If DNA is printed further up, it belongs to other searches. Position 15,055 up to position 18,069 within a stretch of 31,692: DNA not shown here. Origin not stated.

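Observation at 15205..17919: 905-aa HD-like / GHKL ATPase fusion with an unassigned C-terminal half: candidate undescribed defence or conflict gene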

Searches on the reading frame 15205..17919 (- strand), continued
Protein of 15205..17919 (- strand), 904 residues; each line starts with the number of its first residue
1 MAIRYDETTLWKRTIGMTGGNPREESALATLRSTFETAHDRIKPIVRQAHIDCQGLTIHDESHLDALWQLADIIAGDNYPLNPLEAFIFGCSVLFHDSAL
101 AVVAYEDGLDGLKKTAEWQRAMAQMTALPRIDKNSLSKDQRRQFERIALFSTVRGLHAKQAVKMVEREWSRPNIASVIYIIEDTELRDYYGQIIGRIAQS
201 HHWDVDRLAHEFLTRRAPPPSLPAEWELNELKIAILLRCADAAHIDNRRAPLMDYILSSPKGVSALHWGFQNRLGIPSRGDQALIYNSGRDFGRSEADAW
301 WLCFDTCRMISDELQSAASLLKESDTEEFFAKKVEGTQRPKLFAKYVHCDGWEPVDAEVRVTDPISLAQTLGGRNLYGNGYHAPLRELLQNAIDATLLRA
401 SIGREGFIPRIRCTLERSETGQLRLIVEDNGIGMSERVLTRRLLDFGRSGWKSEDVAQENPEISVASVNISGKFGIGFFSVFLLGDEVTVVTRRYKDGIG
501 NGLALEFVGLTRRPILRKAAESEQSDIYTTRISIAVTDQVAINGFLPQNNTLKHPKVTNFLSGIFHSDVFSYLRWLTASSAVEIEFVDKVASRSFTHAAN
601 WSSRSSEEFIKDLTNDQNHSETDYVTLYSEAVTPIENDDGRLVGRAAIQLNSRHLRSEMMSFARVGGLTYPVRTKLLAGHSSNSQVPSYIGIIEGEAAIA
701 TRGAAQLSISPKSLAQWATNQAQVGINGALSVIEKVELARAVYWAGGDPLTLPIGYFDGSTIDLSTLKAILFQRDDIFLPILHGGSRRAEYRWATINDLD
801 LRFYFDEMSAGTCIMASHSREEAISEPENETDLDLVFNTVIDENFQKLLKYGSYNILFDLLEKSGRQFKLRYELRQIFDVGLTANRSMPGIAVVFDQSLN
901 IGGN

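Call 76: search_protein_families(library=padloc, proteins=[L053:6862-7476:+, L053:7472-9952:+, L043:4902-7418:+, L072:7324-9957:+, L076:7230-9872:+, L041:7193-9820:+, L036:7305-9599:+, L033:9213-9929:+, L033:7961-9217:+, L075:12751-15105:+], max_evalue=0.00001)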
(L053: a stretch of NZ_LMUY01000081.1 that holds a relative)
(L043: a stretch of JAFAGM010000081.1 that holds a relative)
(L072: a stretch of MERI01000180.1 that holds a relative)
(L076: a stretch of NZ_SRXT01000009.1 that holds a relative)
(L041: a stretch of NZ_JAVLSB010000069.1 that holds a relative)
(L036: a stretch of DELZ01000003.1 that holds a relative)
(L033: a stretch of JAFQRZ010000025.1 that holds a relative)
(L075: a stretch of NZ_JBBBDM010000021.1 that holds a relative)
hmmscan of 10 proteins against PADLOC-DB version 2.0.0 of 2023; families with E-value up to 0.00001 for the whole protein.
L053:6862-7476:+ (205 aa): 0 families

L053:7472-9952:+ (827 aa): 9 families
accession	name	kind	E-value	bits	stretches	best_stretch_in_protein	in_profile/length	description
PDLC03859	LmuB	-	3.1e-21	74.2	1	161-638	195-595/611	-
PDLC04135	mad3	-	4.2e-20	70.6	1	7-638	2-333/374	mads_3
PDLC03865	LmuB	-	8.9e-20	68.5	2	11-69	7-70/1007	-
PDLC03861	LmuB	-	2.7e-14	50.1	2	6-81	209-277/1213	-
PDLC02335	AbiLi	-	6.4e-10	36.6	0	7-52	50-99/326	AbiLi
PDLC04896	PDC-S06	-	5.6e-08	29.9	1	430-640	371-577/732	-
PDLC04891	PDC-S06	-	6.6e-08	29.4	0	531-643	592-700/858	-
PDLC02980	AriA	-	1.6e-07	29.6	0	33-54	3-24/304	-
PDLC04889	PDC-S06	-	7.4e-06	22.8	0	34-63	26-55/693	-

L043:4902-7418:+ (839 aa): 8 families
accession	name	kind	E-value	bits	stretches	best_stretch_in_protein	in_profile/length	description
PDLC03859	LmuB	-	2.1e-22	78.1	1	176-651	196-594/611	-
PDLC03865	LmuB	-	8e-18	62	2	26-83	8-70/1007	-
PDLC04135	mad3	-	2.1e-16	58.5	1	463-652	157-333/374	mads_3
PDLC03861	LmuB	-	3.4e-12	43.2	1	19-94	208-276/1213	-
PDLC02335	AbiLi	-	1.6e-08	32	0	21-66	50-99/326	AbiLi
PDLC04891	PDC-S06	-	1.7e-08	31.3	1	345-657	380-700/858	-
PDLC04896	PDC-S06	-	1.5e-07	28.5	1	573-653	493-576/732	-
PDLC02980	AriA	-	1.3e-06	26.6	0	47-68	3-24/304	-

L072:7324-9957:+ (878 aa): 14 families
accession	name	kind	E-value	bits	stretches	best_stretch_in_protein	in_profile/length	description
PDLC04891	PDC-S06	-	1.8e-192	640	1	1-856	1-850/858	-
PDLC04893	PDC-S06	-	4.6e-160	532.8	1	3-863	4-860/862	-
PDLC04888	PDC-S06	-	4.9e-87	291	1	70-853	74-843/851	-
PDLC04892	PDC-S06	-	8e-65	217.6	1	69-696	62-677/843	-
PDLC04895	PDC-S06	-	4.4e-14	49.9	1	621-692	552-628/784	-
PDLC04135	mad3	-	1.2e-13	49.4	1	469-697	163-327/374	mads_3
PDLC04887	PDC-S06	-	1.4e-13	48.3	1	380-697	294-620/790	-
PDLC04886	PDC-S06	-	1.7e-12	45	1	380-718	254-599/727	-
PDLC04889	PDC-S06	-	3.1e-12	43.9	1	383-707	210-496/693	-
PDLC03859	LmuB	-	9.3e-11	39.6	1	271-700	269-592/611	-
PDLC04894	PDC-S06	-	1.9e-10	38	1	630-697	503-574/740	-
PDLC04890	PDC-S06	-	1e-09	35.6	1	379-704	254-584/732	-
PDLC04897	PDC-S06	-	2.5e-08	31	1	380-703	246-588/727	-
PDLC02980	AriA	-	1.2e-06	26.7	0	628-693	236-299/304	-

L076:7230-9872:+ (881 aa): 18 families
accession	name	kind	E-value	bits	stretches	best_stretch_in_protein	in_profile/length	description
PDLC04891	PDC-S06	-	1.7e-158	527.6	1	6-864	3-854/858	-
PDLC04893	PDC-S06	-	5.8e-147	489.5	1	8-865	6-858/862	-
PDLC04888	PDC-S06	-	1.4e-64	216.7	1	8-805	13-788/851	-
PDLC04892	PDC-S06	-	4.5e-52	175.4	1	77-710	68-686/843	-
PDLC04135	mad3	-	1.2e-15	55.9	1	504-706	166-331/374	mads_3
PDLC04886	PDC-S06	-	5.4e-13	46.6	1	390-710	255-584/727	-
PDLC04895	PDC-S06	-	2.2e-12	44.3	1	633-697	559-628/784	-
PDLC04887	PDC-S06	-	2.7e-12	44.1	1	393-707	298-625/790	-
PDLC04894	PDC-S06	-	1.9e-10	38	1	391-705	268-577/740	-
PDLC02980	AriA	-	3e-09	35.3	0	602-701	220-302/304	-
PDLC04889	PDC-S06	-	3.1e-09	33.9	0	611-698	393-482/693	-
PDLC03859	LmuB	-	1.9e-08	32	0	392-704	333-590/611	-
PDLC02335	AbiLi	-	3.7e-08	30.8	0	561-705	154-243/326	AbiLi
PDLC02360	PrrC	-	3.8e-07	27.5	1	661-707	173-223/372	PrrC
PDLC02747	PbeC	-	7.9e-07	26.3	0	643-698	577-630/632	PbeC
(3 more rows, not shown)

L041:7193-9820:+ (876 aa): 18 families
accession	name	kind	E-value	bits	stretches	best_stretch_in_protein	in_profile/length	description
PDLC03859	LmuB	-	6.3e-22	76.5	2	177-704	147-591/611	-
PDLC04135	mad3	-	1.1e-17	62.6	2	544-704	180-329/374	mads_3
PDLC02668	DndD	-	1e-13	49.2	1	449-686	382-612/659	DndD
PDLC02756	PbeC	-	2.8e-13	47.7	1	398-686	334-611/643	PbeC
PDLC03861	LmuB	-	5.3e-12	42.5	1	44-151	171-277/1213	-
PDLC02980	AriA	-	1.5e-11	42.8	0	600-700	220-301/304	-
PDLC02740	PbeC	-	7.4e-11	39.6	0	474-682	404-605/648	PbeC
PDLC02667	DndD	-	6.1e-10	36.5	0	88-152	6-77/657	DndD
PDLC02663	DndD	-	7.6e-10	36.2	0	104-148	31-74/675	DndD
PDLC03865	LmuB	-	3.4e-09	33.5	0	93-133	11-58/1007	-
PDLC02731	PbeC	-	4.8e-09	33.6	0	473-682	409-607/645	PbeC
PDLC02335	AbiLi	-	1.5e-08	32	0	70-127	35-97/326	AbiLi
PDLC02747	PbeC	-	9.8e-08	29.3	1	90-151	11-71/632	PbeC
PDLC04891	PDC-S06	-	1.9e-07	27.9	1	586-710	572-697/858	-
PDLC02336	AbiLi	-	2.5e-07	28.6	0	614-720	210-310/340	AbiLi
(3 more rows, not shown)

L036:7305-9599:+ (765 aa): 18 families
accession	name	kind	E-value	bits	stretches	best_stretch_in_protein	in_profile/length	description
PDLC04894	PDC-S06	-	3.4e-151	503.3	1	4-763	3-737/740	-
PDLC04896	PDC-S06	-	3.2e-97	324.9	1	4-760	2-727/732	-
PDLC04887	PDC-S06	-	5.4e-83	277.9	1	4-760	2-779/790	-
PDLC04886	PDC-S06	-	2.5e-49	166.7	1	10-725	7-689/727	-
PDLC04890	PDC-S06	-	3.8e-46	156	1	27-727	22-689/732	-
PDLC04897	PDC-S06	-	7.1e-34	115.4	1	121-726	101-689/727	-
PDLC04895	PDC-S06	-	2.4e-22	77.3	2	517-597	561-642/784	-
PDLC04898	PDC-S06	-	2.5e-14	50.5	1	274-589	287-612/752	-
PDLC04891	PDC-S06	-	4.3e-14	49.9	1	512-593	617-694/858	-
PDLC03859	LmuB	-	4.6e-13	47.2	1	255-597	314-598/611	-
PDLC04892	PDC-S06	-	9.9e-13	45.3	1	514-594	610-684/843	-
PDLC04889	PDC-S06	-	3.3e-12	43.8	0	521-612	421-506/693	-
PDLC04893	PDC-S06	-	5.8e-11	39.5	1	516-599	620-699/862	-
PDLC04888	PDC-S06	-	6.3e-11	39.2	1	515-595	621-697/851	-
PDLC04135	mad3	-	7.3e-09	33.6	0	408-590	157-329/374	mads_3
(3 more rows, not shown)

L033:9213-9929:+ (239 aa): 1 family
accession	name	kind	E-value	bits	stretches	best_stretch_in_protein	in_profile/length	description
PDLC02337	AbiLii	-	8.6e-31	105.8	1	6-233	17-99/170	AbiLii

L033:7961-9217:+ (419 aa): 30 families (the best 25 are shown)
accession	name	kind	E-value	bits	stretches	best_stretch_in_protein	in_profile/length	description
PDLC02335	AbiLi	-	5.4e-85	283.3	1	5-411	41-290/326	AbiLi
PDLC02980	AriA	-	9.4e-33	112.5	1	59-351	3-304/304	-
PDLC04426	PDC-M12A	-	6.9e-21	73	1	13-368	1-341/369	-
PDLC02979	AriA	-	8.5e-15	53.4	1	175-346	238-369/373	-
PDLC04135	mad3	-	3.1e-11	41.4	0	278-373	259-347/374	mads_3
PDLC04608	PDC-M38A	-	1.6e-10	39.3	1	49-350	19-316/367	-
PDLC04182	HEC-01A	-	2.3e-10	38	0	15-172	5-150/406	-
PDLC04176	HEC-01A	-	7.2e-10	36.7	1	46-368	14-337/371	-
PDLC04149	HEC-04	-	1.4e-09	35.1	0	303-373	231-298/494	-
PDLC00077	GajA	-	1.4e-08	31.8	1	306-411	336-437/616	AAA ATPase domain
PDLC02336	AbiLi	-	4.4e-08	31.1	0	220-350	175-293/340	AbiLi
PDLC04178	HEC-01A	-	5e-08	30.4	0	271-367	253-348/399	-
PDLC04180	HEC-01A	-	6.2e-08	30.2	1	60-368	27-339/382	-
PDLC04392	PDC-M07A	-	9.3e-08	29.5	1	230-352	232-353/432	-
PDLC00271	PtuA1|PtuA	-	1.4e-07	29.5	0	44-103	12-70/421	AAA ATPase domain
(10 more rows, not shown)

L075:12751-15105:+ (785 aa): 12 families
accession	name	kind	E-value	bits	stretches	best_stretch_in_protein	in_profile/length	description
PDLC04895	PDC-S06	-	5.2e-57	191.9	1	25-705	1-706/784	-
PDLC04894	PDC-S06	-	8.5e-26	88.7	2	25-499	1-462/740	-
PDLC04890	PDC-S06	-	3.4e-17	60.3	1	275-658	243-608/732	-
PDLC04896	PDC-S06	-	2.2e-15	54.3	1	560-635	498-577/732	-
PDLC04886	PDC-S06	-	5.9e-12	43.2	1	275-661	242-609/727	-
PDLC04891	PDC-S06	-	6.6e-12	42.6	1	556-639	618-698/858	-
PDLC04135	mad3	-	1.1e-11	42.9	1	556-633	259-330/374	mads_3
PDLC04897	PDC-S06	-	1.7e-11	41.5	1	559-636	505-588/727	-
PDLC03859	LmuB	-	1.5e-10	38.9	1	219-631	290-590/611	-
PDLC04888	PDC-S06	-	9.3e-08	28.7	1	557-634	620-694/851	-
PDLC04893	PDC-S06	-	8.5e-07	25.7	1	556-636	617-694/862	-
PDLC04887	PDC-S06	-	3.6e-06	23.8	0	560-631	546-621/790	-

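Call 77: search_dna_similar(query=window:15205-17919:-, collection=plasmids, mode=protein, max_evalue=1e-20, max_rows=25)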
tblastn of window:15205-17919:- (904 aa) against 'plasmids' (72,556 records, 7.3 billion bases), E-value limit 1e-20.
Records with a match: 1; places in all: 1; records where one place covers at least 80% of the query: 0.
Best place of each record, by identity: <60% 1.
By first word of the organism name: Nonomuraea 1.
By predicted mobility (MOB-suite, as given by PLSDB): non-mobilizable 1.
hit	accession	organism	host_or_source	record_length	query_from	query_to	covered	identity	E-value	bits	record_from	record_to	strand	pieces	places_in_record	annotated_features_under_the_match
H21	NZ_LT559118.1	Nonomuraea gerenzanensis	-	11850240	1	523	58%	36.0%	9e-86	309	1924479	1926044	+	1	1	none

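Call 78: search_dna_similar(query=window:15205-17919:-, collection=phages, mode=protein, max_evalue=1e-10, max_rows=15)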
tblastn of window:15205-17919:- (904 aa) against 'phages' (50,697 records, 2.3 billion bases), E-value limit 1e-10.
No match.

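Call 90: fold_search(model_id=the predicted structure, library=viral)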
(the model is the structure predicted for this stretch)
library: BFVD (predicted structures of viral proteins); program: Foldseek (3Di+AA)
matches with E <= 10: 243; with E <= 0.001: 62
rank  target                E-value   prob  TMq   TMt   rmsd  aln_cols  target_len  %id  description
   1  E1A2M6                8.1e-10  1.00  0.27  0.32  14.9       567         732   14  Membrane integrity protector [Aeromonas phage phiAS5]
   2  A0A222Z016            1.7e-09  1.00  0.25  0.34  12.7       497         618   16  RIIA lysis inhibitor [Salmonella phage ST11]
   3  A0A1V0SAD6            2.0e-09  1.00  0.30  0.38   7.6       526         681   14  Heat shock protein 83 kDa [Catovirus CTV1]
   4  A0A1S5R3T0            5.7e-09  1.00  0.27  0.32   8.9       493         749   14  RIIA protector from prophage-induced early lysis [Pseudomonas phage pf16]
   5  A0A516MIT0            6.0e-09  1.00  0.24  0.26  19.6       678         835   13  (no name in the UniProt tables at hand)
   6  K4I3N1                1.7e-08  1.00  0.23  0.60   7.2       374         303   17  Molecular chaperone, HSP90 family [Escherichia phage EC6]
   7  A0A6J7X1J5            2.2e-08  1.00  0.25  0.31   9.8       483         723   14  HATPase_c domain containing protein [uncultured Caudovirales phage]
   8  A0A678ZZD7            2.3e-08  1.00  0.26  0.29  11.2       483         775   15  RIIA lysis inhibitor [Pectobacterium phage Arno18]
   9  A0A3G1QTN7            2.8e-08  1.00  0.25  0.27   7.2       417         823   15  Putative rIIA-like protein [Erwinia phage phiEaP8]
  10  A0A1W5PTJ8            3.5e-08  1.00  0.25  0.32  12.0       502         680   12  (no name in the UniProt tables at hand)
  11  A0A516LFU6            3.5e-08  1.00  0.25  0.28  13.8       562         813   13  (no name in the UniProt tables at hand)
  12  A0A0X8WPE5            3.9e-08  1.00  0.24  0.27  13.7       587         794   13  (no name in the UniProt tables at hand)
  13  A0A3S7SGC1            4.7e-08  1.00  0.22  0.24  22.1       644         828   13  (no name in the UniProt tables at hand)
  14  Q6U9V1                6.8e-08  1.00  0.25  0.31  10.3       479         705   12  RIIA protector from prophage-induced early lysis [Aeromonas phage 44RR2.8t]
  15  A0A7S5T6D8            7.9e-08  1.00  0.22  0.20  11.2       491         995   14  (no name in the UniProt tables at hand)
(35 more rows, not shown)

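Call 97: search_protein_representatives(alignment_id=A1)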
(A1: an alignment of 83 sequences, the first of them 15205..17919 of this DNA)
Query: 83 sequences, 889 profile positions. Proteins with E-value up to 0.001 (for the whole library): 10237; up to 1e-10: 5764; up to 1e-30: 1485. The best 150 are listed.
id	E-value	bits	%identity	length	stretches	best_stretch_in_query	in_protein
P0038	0.0e+00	1217.1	-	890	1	5-885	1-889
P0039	0.0e+00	1206.9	-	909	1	2-888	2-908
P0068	0.0e+00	1172.1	-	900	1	4-886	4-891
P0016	0.0e+00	1164.9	-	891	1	4-888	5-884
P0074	0.0e+00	1160.2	-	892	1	2-888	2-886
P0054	0.0e+00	1159.3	-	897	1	4-887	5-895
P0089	0.0e+00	1152.1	-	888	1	4-887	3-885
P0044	0.0e+00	1150.3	-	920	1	3-887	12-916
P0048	0.0e+00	1141.8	-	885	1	2-886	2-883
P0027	0.0e+00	1139.3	-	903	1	3-886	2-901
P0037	0.0e+00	1122.9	-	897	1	4-887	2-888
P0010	0.0e+00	1107.0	-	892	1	1-888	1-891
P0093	0.0e+00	1105.0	-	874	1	5-885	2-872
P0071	0.0e+00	1103.0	-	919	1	3-887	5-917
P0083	0.0e+00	1096.4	-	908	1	3-887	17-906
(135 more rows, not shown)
